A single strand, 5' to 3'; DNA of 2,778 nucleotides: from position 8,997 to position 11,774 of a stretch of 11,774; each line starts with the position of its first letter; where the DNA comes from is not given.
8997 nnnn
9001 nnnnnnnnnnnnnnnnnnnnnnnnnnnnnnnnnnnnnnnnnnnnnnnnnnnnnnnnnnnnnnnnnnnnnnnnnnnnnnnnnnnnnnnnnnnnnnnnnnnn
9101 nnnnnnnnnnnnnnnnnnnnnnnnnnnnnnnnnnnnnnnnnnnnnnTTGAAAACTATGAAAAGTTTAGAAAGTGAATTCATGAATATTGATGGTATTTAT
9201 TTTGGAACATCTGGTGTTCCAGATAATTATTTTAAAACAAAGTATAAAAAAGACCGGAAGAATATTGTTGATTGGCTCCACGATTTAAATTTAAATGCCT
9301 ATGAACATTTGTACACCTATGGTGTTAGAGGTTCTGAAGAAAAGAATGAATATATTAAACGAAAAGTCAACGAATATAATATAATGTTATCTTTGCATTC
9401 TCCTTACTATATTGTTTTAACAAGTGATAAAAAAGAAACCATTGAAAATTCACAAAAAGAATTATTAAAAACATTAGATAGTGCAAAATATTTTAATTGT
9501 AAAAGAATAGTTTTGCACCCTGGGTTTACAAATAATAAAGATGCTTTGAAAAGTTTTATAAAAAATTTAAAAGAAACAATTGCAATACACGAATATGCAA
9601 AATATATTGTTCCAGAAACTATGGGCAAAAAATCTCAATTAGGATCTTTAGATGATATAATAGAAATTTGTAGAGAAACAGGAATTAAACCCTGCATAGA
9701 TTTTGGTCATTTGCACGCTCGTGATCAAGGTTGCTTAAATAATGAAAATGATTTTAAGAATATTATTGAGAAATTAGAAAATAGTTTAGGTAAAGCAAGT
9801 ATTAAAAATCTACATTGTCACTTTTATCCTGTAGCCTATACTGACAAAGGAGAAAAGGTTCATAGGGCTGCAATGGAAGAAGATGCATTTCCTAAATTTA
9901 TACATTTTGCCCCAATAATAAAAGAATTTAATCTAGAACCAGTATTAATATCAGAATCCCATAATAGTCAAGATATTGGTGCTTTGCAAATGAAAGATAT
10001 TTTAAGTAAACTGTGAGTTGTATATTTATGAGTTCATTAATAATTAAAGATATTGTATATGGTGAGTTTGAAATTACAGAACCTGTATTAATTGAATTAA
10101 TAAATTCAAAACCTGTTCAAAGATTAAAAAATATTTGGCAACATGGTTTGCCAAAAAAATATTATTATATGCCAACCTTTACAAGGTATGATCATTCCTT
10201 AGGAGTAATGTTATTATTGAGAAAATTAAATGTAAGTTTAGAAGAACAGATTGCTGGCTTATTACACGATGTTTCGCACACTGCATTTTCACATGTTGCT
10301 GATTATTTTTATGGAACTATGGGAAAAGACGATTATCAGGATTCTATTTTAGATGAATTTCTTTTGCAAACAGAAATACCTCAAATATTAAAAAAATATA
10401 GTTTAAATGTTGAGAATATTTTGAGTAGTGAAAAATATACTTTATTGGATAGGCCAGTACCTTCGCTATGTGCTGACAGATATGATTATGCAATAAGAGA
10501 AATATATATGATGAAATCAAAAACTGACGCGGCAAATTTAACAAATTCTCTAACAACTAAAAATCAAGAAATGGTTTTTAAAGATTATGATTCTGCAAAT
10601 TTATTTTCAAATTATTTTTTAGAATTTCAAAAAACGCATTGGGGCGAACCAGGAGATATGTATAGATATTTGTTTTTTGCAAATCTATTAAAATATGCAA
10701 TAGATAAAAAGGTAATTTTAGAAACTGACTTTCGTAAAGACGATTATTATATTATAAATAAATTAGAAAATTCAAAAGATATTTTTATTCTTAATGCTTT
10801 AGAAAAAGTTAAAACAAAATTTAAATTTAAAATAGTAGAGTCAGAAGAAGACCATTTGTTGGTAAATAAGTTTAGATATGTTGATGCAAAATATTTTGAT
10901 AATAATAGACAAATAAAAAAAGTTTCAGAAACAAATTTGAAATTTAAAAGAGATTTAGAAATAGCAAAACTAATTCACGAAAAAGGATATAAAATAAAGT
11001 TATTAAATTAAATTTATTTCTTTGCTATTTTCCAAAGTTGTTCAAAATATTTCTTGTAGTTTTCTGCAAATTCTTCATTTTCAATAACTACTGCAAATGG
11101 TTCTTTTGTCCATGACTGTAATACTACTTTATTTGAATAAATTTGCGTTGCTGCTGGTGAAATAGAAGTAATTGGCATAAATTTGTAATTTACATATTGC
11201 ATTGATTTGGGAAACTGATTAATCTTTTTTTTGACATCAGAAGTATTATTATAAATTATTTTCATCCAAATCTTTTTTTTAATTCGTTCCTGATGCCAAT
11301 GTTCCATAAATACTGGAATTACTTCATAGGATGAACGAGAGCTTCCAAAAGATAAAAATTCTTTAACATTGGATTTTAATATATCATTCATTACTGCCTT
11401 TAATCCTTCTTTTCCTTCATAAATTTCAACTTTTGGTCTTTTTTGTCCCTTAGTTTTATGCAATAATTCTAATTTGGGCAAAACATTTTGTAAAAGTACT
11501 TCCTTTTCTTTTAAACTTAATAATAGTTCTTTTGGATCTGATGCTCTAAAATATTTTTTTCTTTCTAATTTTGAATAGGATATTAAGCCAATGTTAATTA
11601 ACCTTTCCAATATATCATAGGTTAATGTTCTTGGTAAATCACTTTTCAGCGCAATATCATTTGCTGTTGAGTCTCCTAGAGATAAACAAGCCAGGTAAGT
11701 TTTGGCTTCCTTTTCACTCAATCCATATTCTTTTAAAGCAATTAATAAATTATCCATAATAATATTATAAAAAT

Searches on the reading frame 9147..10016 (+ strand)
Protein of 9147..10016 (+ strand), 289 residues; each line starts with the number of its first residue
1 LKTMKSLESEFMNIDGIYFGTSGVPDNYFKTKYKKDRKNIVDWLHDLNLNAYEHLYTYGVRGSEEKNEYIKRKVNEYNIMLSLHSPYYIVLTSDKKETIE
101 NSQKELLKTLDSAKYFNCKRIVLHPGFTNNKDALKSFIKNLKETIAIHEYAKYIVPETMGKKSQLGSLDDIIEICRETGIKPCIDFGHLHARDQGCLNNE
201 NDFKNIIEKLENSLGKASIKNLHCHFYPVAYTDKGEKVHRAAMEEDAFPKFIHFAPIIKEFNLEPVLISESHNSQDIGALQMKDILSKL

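Call 5: search_protein_families(library=pfam, proteins=[window:9147-10016:+])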
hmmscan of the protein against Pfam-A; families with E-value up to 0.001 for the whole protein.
window:9147-10016:+ (289 aa): 2 families
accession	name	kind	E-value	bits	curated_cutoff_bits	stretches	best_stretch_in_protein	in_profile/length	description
PF01261.30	AP_endonuc_2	-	8.7e-23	81.7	31.1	1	42-275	2-233/249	Xylose isomerase-like TIM barrel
PF03851.20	UvdE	-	8.2e-08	32.2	24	1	68-209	89-231/275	UV-endonuclease UvdE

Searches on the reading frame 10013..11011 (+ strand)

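Call 29: search_protein_families(library=pfam, proteins=[window:10013-11011:+], max_evalue=1)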
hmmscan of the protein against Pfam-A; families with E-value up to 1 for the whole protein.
window:10013-11011:+ (332 aa): 2 families
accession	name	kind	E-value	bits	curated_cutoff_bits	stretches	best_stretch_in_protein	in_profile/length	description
PF01966.28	HD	-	5.1e-07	30.4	22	1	58-94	1-43/116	HD domain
PF13328.12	HD_4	-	0.063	13.4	27.2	1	60-90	22-52/156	HD domain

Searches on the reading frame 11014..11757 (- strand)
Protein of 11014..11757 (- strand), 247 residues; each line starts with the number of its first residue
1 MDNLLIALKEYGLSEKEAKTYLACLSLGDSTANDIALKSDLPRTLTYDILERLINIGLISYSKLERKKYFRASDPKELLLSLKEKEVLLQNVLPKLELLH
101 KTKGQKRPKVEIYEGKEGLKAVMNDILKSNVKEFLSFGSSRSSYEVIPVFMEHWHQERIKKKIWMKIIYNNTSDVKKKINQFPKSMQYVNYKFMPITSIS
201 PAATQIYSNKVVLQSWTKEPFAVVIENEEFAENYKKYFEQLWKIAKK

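Call 29: search_protein_families(library=pfam, proteins=[window:11014-11757:-], max_evalue=1)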
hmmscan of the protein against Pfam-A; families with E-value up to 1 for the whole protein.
window:11014-11757:- (247 aa): 3 families
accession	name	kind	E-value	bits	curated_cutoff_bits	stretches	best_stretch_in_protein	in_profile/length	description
PF01978.25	TrmB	-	4.8e-16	58.8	25.6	1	8-76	1-68/68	Sugar-specific transcriptional regulator TrmB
PF09339.16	HTH_IclR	-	0.032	14.4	22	1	28-61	15-50/52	IclR helix-turn-helix domain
PF21769.2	vRNAP_dom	-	0.081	13.7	27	1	194-235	39-79/145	Virion DNA-directed RNA polymerase domain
